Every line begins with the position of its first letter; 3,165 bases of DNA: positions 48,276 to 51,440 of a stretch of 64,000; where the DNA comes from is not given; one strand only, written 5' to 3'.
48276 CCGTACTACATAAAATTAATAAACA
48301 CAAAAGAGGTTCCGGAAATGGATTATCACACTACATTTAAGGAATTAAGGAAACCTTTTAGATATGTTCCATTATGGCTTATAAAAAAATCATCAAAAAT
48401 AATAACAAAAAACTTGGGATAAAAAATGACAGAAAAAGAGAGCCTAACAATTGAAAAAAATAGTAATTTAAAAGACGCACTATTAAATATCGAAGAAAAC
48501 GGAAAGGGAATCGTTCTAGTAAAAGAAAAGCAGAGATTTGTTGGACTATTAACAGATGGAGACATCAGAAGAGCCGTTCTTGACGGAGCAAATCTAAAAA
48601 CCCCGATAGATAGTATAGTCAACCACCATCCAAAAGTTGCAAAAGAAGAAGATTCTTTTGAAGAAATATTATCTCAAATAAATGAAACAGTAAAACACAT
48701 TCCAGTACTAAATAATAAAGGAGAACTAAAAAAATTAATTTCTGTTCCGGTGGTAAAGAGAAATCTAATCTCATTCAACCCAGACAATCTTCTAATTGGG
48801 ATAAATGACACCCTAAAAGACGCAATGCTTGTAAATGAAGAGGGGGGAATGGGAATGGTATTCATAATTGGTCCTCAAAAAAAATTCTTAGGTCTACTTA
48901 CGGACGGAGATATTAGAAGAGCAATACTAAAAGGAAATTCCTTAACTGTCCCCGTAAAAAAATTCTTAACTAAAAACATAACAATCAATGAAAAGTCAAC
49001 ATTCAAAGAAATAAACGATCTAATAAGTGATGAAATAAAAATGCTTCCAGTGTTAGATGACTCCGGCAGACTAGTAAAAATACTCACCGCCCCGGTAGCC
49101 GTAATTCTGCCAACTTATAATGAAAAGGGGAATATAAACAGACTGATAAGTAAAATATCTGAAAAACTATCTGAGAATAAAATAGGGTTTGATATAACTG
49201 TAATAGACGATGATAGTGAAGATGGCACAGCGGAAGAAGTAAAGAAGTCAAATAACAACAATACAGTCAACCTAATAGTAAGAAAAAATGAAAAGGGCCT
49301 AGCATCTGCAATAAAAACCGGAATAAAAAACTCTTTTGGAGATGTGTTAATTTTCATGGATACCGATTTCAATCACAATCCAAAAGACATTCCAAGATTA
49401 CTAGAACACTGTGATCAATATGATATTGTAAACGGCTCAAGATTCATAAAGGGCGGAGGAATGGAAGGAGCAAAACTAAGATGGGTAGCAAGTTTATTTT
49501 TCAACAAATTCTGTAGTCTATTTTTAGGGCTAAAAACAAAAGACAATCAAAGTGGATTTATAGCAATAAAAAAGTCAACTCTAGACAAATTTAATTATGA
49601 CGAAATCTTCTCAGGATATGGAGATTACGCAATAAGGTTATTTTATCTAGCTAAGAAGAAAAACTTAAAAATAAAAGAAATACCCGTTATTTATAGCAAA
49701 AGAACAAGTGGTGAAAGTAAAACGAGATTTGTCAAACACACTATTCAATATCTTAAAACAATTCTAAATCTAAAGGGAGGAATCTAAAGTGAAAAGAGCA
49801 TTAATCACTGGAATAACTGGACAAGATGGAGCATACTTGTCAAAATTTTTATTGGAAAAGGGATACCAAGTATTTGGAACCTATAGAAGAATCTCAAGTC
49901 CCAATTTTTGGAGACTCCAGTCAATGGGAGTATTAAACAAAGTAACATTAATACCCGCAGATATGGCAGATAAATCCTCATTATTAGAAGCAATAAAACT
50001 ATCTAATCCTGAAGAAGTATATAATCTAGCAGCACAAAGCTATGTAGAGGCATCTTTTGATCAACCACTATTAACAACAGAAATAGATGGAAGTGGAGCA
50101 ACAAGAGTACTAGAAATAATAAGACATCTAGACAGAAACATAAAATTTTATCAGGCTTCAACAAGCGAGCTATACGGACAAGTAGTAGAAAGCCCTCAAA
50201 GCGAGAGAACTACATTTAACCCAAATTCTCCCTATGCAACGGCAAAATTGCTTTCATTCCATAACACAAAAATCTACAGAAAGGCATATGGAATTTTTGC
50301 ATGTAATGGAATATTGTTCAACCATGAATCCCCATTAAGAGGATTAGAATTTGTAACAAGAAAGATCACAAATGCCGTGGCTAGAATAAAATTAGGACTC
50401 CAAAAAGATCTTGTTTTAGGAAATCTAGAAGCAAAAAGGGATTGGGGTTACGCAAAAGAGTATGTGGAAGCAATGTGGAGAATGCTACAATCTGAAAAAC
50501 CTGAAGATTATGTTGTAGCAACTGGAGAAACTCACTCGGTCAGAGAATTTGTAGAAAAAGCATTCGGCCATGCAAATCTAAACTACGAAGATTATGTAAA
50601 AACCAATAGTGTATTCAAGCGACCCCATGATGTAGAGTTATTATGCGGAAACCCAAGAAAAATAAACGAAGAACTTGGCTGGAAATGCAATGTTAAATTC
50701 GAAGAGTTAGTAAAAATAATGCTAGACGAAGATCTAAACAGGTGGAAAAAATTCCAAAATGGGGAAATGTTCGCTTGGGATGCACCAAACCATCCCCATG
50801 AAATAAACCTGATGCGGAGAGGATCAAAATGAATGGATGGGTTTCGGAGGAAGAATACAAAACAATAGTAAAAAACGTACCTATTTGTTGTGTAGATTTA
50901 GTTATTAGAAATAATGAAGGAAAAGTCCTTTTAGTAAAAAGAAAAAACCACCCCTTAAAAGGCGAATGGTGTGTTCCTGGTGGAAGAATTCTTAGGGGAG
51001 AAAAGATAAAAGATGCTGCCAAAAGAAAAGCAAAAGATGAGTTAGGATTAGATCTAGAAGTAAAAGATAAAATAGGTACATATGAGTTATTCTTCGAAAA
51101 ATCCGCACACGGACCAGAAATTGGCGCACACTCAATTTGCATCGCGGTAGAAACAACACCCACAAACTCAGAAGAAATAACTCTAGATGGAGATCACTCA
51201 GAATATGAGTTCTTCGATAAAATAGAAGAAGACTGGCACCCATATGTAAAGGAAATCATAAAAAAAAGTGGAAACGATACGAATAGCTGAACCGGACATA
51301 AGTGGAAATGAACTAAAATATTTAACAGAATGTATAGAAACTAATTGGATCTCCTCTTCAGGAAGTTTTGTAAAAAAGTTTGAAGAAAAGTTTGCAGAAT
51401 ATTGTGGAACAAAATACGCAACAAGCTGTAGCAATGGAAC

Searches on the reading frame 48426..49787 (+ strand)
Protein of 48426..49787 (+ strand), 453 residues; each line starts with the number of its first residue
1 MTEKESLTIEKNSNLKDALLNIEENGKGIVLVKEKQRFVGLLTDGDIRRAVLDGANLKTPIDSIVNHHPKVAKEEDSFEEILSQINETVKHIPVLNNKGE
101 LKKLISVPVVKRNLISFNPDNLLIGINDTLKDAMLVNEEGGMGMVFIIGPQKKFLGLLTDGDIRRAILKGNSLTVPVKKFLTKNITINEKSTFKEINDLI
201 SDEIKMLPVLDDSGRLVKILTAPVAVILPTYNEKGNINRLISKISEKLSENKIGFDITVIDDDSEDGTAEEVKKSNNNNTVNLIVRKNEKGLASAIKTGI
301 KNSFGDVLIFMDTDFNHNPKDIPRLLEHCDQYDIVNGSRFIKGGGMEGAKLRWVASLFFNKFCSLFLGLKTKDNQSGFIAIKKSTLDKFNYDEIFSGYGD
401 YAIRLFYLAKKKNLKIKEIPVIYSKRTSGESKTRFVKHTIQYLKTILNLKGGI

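Call 4: search_protein_families(library=pfam, proteins=[window:48426-49787:+], max_evalue=0.01)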
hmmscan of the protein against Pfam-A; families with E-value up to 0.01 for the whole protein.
window:48426-49787:+ (453 aa): 5 families
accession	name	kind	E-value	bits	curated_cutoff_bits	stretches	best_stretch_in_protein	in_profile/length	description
PF00535.33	Glycos_transf_2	-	5.6e-26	91.9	23.3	1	226-387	2-165/168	Glycosyl transferase family 2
PF00571.33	CBS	-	1.7e-19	70.4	24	3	5-52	8-56/57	CBS domain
PF13641.12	Glyco_tranf_2_3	-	0.00042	20.8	27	1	223-342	2-126/230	Glycosyltransferase like family 2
PF10111.15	Glyco_tranf_2_2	-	0.00042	20.3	27.3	1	226-316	2-93/276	Glycosyltransferase like family 2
PF09151.16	DUF1936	-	0.0062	16.7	25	0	224-237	7-20/34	Domain of unknown function (DUF1936)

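Call 21: search_protein_families(library=ncbifam, proteins=[window:48426-49787:+], max_evalue=0.001)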
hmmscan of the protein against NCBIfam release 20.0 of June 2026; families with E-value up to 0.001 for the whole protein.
window:48426-49787:+ (453 aa): 34 families (the best 25 are shown)
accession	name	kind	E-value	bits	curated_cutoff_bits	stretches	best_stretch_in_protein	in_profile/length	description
TIGR00393.1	kpsF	subfamily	8.6e-27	94.4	203.7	2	128-220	173-267/268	KpsF/GutQ family sugar-phosphate isomerase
NF008581.0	PRK11543.1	equivalog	1.2e-21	77.1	481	2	127-218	215-308/321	arabinose-5-phosphate isomerase GutQ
NF007986.1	PRK10714.1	equivalog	2.8e-18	66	529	1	224-438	8-215/316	undecaprenyl-phosphate 4-deoxy-4-formamido-L-arabinose transferase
TIGR04182.1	glyco_TIGR04182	equivalog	2.3e-17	63.3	325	1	224-447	2-215/293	S-layer glycoprotein N-glycosyltransferase AglJ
NF047588.1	GlcsyltransPgfSStrep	equivalog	3e-17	62.8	500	1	224-439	3-211/308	glycosyltransferase PgfS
NF041875.1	EPS_EpsD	equivalog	1.4e-12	47.7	370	1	224-325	1-100/325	exopolysaccharide biosynthesis glycosyltransferase EpsD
NF041391.1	DPhHxTase_Halo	equivalog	2.6e-12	46.2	375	1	230-445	3-204/213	dolichyl-phosphate hexose transferase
TIGR03937.1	PgaC_IcaA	equivalog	1.8e-11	43.7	422.3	1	223-316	46-137/407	poly-beta-1,6-N-acetyl-D-glucosamine synthase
NF010496.0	PRK13915.1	equivalog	1.1e-10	41.1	262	1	222-325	31-138/307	glucosyl-3-phosphoglycerate synthase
NF038302.1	EPS_HpsE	equivalog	1.1e-10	41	300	1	224-317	3-99/307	hormogonium polysaccharide biosynthesis glycosyltransferase HpsE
NF041552.1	TF_PrdR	equivalog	1.9e-10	39.7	795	2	130-251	25-146/577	sigma-54 dependent transcriptional regulator PrdR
TIGR04283.1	glyco_like_mftF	equivalog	5.6e-10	39.2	182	1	225-328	2-95/221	TIGR04283 family arsenosugar biosynthesis glycosyltransferase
NF058614.1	PPMAGASynPpgS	equivalog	4.2e-09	36.1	370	1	224-421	2-194/226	polyprenyl-phospho-N-acetylgalactosaminyl synthase PpgS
NF008141.0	PRK10892.1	equivalog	8.3e-09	35.1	505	1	4-58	214-269/328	arabinose-5-phosphate isomerase KdsD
NF053603.1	HhpR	exception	1e-08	34.7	520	1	124-220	74-174/282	CBS domain-containing high hydrostatic pressure regulator HhpR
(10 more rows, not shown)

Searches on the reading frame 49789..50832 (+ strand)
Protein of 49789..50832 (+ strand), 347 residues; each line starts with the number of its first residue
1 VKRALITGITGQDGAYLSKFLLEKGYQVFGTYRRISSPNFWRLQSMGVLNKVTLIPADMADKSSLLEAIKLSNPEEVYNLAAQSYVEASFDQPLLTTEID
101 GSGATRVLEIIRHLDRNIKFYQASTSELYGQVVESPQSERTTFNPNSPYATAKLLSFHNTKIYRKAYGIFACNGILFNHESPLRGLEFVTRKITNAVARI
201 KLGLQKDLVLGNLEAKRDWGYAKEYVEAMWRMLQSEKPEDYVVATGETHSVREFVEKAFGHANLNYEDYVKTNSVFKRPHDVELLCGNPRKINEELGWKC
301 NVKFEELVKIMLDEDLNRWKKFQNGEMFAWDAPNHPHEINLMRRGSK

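Call 4: search_protein_families(library=pfam, proteins=[window:49789-50832:+], max_evalue=0.01)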
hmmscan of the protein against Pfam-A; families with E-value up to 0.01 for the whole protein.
window:49789-50832:+ (347 aa): 4 families
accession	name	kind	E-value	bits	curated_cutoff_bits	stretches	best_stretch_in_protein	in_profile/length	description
PF16363.11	GDP_Man_Dehyd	-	1.7e-122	409.5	27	1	5-311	1-332/332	GDP-mannose 4,6 dehydratase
PF01370.27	Epimerase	-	4.5e-63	213.3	20.9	1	4-244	1-240/240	NAD dependent epimerase/dehydratase family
PF04321.23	RmlD_sub_bind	-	1e-07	31.8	27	1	3-156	2-132/287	RmlD substrate binding domain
PF05368.20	NmrA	-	2e-05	24.8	27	1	2-71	3-69/298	NmrA-like family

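Call 21: search_protein_families(library=ncbifam, proteins=[window:49789-50832:+], max_evalue=0.001)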
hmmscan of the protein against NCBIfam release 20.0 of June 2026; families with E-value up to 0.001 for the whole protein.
window:49789-50832:+ (347 aa): 12 families
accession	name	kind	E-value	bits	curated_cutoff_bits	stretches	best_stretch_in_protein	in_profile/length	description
TIGR01472.1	gmd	equivalog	1.7e-121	405.6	415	1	2-317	1-340/342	GDP-mannose 4,6-dehydratase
TIGR01181.1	dTDP_gluc_dehyt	equivalog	1.2e-30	106.7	365.1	1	4-311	2-307/321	dTDP-glucose 4,6-dehydratase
TIGR01179.1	galE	equivalog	2.6e-22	79.1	262.3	2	4-157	2-153/332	UDP-glucose 4-epimerase GalE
TIGR04180.1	EDH_00030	hypoth_equivalog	1.7e-21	76.6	475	1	5-301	2-295/297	NAD-dependent 4,6-dehydratase LegB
TIGR02622.1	CDP_4_6_dhtase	equivalog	1.3e-20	73.9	278.45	1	2-129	5-133/352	CDP-glucose 4,6-dehydratase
NF007582.0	PRK10217.1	equivalog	1.6e-16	60.3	698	1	1-311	1-327/355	dTDP-glucose 4,6-dehydratase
NF007490.0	PRK10084.1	subfamily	2e-11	43.5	649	1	5-316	4-335/361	dTDP-glucose 4,6-dehydratase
NF043036.1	ErythonDh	equivalog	8e-09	35.1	325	1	4-154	3-154/321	D-erythronate dehydrogenase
NF007956.0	PRK10675.1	subfamily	3.6e-06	26.4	394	1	3-155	2-155/338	UDP-glucose 4-epimerase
NF011728.1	PRK15181.1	equivalog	4.6e-05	22.6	760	1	50-281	69-303/348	Vi polysaccharide biosynthesis UDP-N-acetylglucosaminuronic acid C-4 epimerase TviC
NF042423.1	oxyalk_red_Shew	equivalog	0.00049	19.3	580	1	2-153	9-141/331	2-alkyl-3-oxoalkanoate reductase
NF042422.1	oxyalk_red_OleD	equivalog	0.00082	18.8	580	0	4-143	3-131/329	2-alkyl-3-oxoalkanoate reductase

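Call 27: search_solved_structures(query=window:49789-50832:+, show_alignments=1)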
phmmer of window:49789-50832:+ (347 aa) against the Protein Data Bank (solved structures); distinct sequences matched with E-value up to 0.001: 69 (the best 60 are shown).
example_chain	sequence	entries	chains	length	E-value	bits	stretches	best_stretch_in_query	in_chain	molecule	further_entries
2z1m_A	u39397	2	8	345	3.3e-115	388.3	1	2-320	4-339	GDP-D-mannose dehydratase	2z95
1rpn_A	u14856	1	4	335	6.8e-109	367.6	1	2-319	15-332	GDP-mannose 4,6-dehydratase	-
1n7g_A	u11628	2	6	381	1.5e-103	350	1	2-321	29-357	GDP-D-mannose-4,6-dehydratase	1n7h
5uzh_A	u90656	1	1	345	5.9e-99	334.9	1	2-317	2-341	NafoA.00085.b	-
7kf3_A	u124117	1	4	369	2.2e-94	319.9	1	2-318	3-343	GDP-mannose 4,6-dehydratase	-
1db3_A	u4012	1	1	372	3e-92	312.9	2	2-262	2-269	GDP-MANNOSE 4,6-DEHYDRATASE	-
6gpj_A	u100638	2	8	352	3.1e-92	312.8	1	4-318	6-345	GDP-mannose 4,6 dehydratase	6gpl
1t2a_A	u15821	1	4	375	3.8e-92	312.5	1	4-318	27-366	GDP-mannose 4,6 dehydratase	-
5in4_A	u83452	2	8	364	3.9e-92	312.5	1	4-318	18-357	GDP-mannose 4,6 dehydratase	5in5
6gpk_A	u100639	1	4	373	1.1e-91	311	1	4-318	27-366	GDP-mannose 4,6 dehydratase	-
6q94_B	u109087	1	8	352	1.1e-91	311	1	4-318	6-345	GDP-mannose 4,6 dehydratase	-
2pk3_A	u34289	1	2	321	8.9e-33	117.3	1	3-307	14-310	GDP-6-deoxy-D-lyxo-4-hexulose reductase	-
7us5_A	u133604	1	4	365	2.8e-29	105.8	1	2-317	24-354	GDP-D-GLYCERO-D-MANNO-HEPTOSE 4,6-DEHYDRATASE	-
2hun_A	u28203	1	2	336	8.9e-20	74.6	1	3-318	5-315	336aa long hypothetical dTDP-glucose 4,6-dehydratase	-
6x3b_A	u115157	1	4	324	7e-18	68.4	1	73-314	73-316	GDP-6-deoxy-D-mannose reductase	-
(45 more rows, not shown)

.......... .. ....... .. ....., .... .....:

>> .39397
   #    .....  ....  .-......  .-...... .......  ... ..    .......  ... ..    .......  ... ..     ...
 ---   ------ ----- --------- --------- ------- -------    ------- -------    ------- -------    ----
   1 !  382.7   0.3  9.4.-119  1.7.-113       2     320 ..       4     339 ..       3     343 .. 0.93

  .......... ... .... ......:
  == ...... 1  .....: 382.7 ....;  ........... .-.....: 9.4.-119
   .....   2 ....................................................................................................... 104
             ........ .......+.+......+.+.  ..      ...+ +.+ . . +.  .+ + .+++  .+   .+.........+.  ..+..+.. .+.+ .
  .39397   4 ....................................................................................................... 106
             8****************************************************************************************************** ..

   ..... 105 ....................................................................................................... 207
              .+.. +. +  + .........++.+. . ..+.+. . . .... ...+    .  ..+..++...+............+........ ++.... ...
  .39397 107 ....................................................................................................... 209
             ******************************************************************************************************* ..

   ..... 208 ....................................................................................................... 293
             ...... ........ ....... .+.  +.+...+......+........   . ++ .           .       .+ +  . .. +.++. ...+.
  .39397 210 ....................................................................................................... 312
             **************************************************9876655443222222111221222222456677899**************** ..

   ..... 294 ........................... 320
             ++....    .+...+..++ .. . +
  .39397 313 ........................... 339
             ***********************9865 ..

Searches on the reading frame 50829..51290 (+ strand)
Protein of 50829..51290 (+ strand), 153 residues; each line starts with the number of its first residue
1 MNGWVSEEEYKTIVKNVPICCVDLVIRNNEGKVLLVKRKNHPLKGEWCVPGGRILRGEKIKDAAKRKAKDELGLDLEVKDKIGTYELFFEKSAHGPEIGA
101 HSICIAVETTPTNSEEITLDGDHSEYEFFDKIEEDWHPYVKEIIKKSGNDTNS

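Call 8: search_protein_families(library=pfam, proteins=[window:50829-51290:+], max_evalue=0.001)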
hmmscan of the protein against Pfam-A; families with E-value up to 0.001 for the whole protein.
window:50829-51290:+ (153 aa): 2 families
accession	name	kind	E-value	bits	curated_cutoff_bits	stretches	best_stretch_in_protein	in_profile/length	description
PF00293.34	NUDIX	-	3.3e-18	66.4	21.1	1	22-131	6-115/134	NUDIX domain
PF14815.12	NUDIX_4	-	7e-06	26.2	35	1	24-79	3-56/113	NUDIX domain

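Call 21: search_protein_families(library=ncbifam, proteins=[window:50829-51290:+], max_evalue=0.001)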
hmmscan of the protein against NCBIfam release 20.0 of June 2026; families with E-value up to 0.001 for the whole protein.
window:50829-51290:+ (153 aa): 17 families
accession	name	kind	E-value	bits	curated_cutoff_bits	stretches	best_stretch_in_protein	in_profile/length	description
NF011963.0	PRK15434.1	subfamily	4.1e-22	78.6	146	1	5-129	3-129/159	GDP-mannose mannosyl hydrolase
NF006530.0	PRK08999.1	equivalog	8.7e-09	34.8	245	1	24-84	11-72/315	Nudix family hydrolase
NF003788.0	PRK05379.1-5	equivalog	2e-07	30.6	354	1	22-78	216-271/351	bifunctional nicotinamide-nucleotide adenylyltransferase/Nudix hydroxylase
NF003787.0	PRK05379.1-4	equivalog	5.7e-07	28.8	449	1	17-76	206-264/346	bifunctional nicotinamide-nucleotide adenylyltransferase/Nudix hydroxylase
NF041652.1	Nud_hyd_Dein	equivalog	8.1e-07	29.4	200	1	22-85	16-83/152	Nudix hydrolase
NF003786.0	PRK05379.1-2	equivalog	1.5e-06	27.7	397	1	21-74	220-272/354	bifunctional nicotinamide-nucleotide adenylyltransferase/Nudix hydroxylase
TIGR00586.1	mutt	equivalog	3.3e-06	27.1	97.9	1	25-86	11-73/129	8-oxo-dGTP diphosphatase MutT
NF050029.2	TransRepNtr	equivalog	5.7e-06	26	400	1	10-75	12-82/245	ADPR responsive transcriptional repressor NtrR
NF012016.0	PRK15472.1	equivalog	6.1e-06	26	95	1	26-80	10-66/141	nucleoside triphosphatase NudI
NF001938.0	PRK00714.1-5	equivalog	9.5e-06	25.1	116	1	21-75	15-75/172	RNA pyrophosphohydrolase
NF007834.0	PRK10546.1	equivalog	1.8e-05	24.6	156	1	26-85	10-70/135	pyrimidine (deoxy)nucleoside triphosphate diphosphatase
NF003785.0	PRK05379.1-1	equivalog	2.2e-05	23.8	418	1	20-78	204-261/347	bifunctional nicotinamide-nucleotide adenylyltransferase/Nudix hydroxylase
NF001937.0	PRK00714.1-4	equivalog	5.3e-05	22.9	139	1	22-77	11-63/161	RNA pyrophosphohydrolase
NF008044.0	PRK10776.1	equivalog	9.5e-05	22.3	148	1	25-86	10-72/130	8-oxo-dGTP diphosphatase MutT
NF003790.0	PRK05379.2-2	equivalog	0.00017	20.8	403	1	22-78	220-275/354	bifunctional nicotinamide mononucleotide adenylyltransferase/ADP-ribose pyrophosphatase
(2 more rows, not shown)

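Call 29: search_solved_structures(query=window:50829-51290:+, show_alignments=2)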
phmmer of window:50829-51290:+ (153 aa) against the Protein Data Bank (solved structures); distinct sequences matched with E-value up to 0.001: 51.
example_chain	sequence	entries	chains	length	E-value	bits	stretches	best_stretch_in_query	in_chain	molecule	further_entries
2gt4_A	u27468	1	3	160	9.1e-18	67.7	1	5-129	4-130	GDP-mannose mannosyl hydrolase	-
1rya_A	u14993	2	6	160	9.1e-18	67.7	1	5-129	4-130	GDP-mannose mannosyl hydrolase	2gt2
2i8t_A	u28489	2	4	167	1.7e-17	66.8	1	5-129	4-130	GDP-mannose mannosyl hydrolase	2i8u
2fml_A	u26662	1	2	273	1.5e-08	37.7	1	20-77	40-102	MutT/nudix family protein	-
5mzf_A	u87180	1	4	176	8.2e-08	35.3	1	29-120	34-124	MTH1 protein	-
6glk_A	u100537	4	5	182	3.6e-07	33.2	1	29-118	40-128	7,8-dihydro-8-oxoguanine triphosphatase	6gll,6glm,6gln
6glf_A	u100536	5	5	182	4.2e-07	33.1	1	29-118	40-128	7,8-dihydro-8-oxoguanine triphosphatase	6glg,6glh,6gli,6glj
9xri_A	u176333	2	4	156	4.4e-07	33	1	29-120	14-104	Oxidized purine nucleoside triphosphate hydrolase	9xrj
6ehh_A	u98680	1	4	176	5.3e-07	32.7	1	29-121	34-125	7,8-dihydro-8-oxoguanine triphosphatase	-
5mze_A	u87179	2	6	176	6e-07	32.5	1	29-120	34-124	7,8-dihydro-8-oxoguanine triphosphatase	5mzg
5ghi_A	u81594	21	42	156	6.4e-07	32.4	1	29-118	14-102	7,8-dihydro-8-oxoguanine triphosphatase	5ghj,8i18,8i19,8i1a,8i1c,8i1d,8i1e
6jvo_A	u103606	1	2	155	6.5e-07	32.4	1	29-118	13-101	7,8-dihydro-8-oxoguanine triphosphatase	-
1iry_A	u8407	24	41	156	6.6e-07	32.4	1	29-118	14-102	hMTH1 | 7,8-dihydro-8-oxoguanine triphosphatase | Oxidized purine nucleoside triphosphate hydrolase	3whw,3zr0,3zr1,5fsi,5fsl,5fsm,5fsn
4n1u_A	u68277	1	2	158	6.8e-07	32.4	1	29-118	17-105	7,8-dihydro-8-oxoguanine triphosphatase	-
7n03_A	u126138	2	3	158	6.8e-07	32.4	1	29-118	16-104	7,8-dihydro-8-oxoguanine triphosphatase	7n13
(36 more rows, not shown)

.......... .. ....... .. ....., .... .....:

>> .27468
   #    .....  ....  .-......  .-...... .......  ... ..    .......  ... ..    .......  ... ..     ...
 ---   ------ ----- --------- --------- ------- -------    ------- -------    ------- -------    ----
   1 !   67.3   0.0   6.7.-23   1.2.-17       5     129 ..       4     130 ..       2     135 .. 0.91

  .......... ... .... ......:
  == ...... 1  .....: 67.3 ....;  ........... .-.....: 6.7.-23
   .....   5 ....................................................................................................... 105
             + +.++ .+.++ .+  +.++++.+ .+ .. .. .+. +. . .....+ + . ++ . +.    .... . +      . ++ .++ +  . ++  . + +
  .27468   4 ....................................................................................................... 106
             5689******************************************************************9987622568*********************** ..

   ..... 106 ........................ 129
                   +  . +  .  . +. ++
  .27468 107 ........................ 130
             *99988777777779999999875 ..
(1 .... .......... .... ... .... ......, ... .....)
